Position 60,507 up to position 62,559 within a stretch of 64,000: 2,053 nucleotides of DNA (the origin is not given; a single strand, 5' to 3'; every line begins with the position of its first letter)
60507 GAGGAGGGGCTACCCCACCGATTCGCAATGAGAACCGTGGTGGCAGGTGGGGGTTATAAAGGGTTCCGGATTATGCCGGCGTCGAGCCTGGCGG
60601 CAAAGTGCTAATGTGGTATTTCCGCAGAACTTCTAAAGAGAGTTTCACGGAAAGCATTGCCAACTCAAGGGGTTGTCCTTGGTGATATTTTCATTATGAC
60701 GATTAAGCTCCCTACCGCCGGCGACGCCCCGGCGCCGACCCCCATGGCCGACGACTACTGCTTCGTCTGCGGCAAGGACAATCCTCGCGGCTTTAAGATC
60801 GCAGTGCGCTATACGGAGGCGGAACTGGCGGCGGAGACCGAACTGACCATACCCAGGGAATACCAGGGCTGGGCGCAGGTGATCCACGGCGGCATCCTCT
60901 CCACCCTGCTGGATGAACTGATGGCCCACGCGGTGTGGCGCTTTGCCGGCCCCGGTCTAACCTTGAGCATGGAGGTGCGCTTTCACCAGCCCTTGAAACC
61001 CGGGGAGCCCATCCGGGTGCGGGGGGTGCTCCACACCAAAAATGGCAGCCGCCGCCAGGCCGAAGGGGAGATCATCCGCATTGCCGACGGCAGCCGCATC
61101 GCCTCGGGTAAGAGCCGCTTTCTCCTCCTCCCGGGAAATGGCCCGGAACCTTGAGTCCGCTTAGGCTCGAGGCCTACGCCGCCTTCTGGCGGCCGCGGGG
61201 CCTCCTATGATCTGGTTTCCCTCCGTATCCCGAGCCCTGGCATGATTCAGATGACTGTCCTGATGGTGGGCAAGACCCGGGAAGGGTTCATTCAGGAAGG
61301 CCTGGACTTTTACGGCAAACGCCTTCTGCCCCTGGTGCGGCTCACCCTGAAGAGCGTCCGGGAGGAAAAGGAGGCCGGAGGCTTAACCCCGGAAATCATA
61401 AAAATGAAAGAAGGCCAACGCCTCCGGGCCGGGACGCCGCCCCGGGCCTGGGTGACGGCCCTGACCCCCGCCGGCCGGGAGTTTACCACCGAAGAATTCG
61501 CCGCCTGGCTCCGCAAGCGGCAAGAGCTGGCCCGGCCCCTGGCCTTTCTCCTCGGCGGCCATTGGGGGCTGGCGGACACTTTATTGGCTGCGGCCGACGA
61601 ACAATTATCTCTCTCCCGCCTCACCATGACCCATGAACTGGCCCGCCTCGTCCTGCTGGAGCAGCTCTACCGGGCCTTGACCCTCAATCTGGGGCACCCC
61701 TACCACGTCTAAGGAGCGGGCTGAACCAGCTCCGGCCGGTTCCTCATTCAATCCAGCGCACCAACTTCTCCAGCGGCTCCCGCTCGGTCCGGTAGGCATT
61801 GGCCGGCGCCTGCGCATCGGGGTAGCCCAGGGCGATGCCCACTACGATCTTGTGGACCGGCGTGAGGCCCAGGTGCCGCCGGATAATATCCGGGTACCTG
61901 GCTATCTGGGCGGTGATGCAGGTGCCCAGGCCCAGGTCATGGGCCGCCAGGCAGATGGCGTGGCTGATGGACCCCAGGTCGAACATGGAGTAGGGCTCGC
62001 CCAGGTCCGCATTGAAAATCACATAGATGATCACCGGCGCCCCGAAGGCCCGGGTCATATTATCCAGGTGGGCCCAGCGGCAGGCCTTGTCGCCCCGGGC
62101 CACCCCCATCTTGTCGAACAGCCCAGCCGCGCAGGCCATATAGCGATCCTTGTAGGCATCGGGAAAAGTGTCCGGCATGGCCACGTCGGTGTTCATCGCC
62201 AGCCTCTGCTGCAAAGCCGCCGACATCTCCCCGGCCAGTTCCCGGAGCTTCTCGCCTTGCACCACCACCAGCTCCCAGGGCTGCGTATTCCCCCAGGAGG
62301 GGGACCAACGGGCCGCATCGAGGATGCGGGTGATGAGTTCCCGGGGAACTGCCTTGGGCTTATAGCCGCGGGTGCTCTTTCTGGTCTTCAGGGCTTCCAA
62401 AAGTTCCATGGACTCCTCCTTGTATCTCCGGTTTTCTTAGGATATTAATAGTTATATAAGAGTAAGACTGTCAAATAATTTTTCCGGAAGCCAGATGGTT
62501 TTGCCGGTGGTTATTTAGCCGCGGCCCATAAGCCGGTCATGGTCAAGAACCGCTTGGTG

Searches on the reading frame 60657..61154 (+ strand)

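Call 49: search_protein_families(library=pfam, proteins=[window:60657-61154:+], max_evalue=0.00001)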
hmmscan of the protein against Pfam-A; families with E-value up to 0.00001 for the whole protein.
window:60657-61154:+ (165 aa): 1 family
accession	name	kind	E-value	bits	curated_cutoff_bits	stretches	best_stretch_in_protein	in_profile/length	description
PF03061.28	4HBT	-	7.3e-08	33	20.6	1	74-123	2-54/79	Thioesterase superfamily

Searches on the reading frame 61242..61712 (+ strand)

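Call 49: search_protein_families(library=pfam, proteins=[window:61242-61712:+], max_evalue=0.00001)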
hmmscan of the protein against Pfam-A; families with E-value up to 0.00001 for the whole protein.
window:61242-61712:+ (156 aa): 1 family
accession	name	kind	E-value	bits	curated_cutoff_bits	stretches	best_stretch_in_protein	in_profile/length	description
PF02590.22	SPOUT_MTase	-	2.5e-41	141.7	27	1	3-155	2-154/154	Predicted SPOUT methyltransferase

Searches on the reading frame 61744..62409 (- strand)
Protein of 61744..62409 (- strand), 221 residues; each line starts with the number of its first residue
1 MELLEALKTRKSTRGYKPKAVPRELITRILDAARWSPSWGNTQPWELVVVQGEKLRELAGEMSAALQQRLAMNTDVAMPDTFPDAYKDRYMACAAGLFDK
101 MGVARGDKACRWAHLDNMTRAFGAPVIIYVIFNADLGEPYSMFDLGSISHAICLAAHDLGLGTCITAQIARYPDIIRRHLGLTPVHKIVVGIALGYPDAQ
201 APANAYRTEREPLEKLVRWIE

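Call 49: search_protein_families(library=pfam, proteins=[window:61744-62409:-], max_evalue=0.00001)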
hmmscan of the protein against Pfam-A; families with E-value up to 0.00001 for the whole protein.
window:61744-62409:- (221 aa): 2 families
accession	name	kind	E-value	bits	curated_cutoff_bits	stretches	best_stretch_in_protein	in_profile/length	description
PF00881.29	Nitroreductase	-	1.5e-32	113.5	23.5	1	7-196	1-167/167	Nitroreductase family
PF14512.11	TM1586_NiRdase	-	5.6e-11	42.9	27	0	137-217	77-149/215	Putative TM nitroreductase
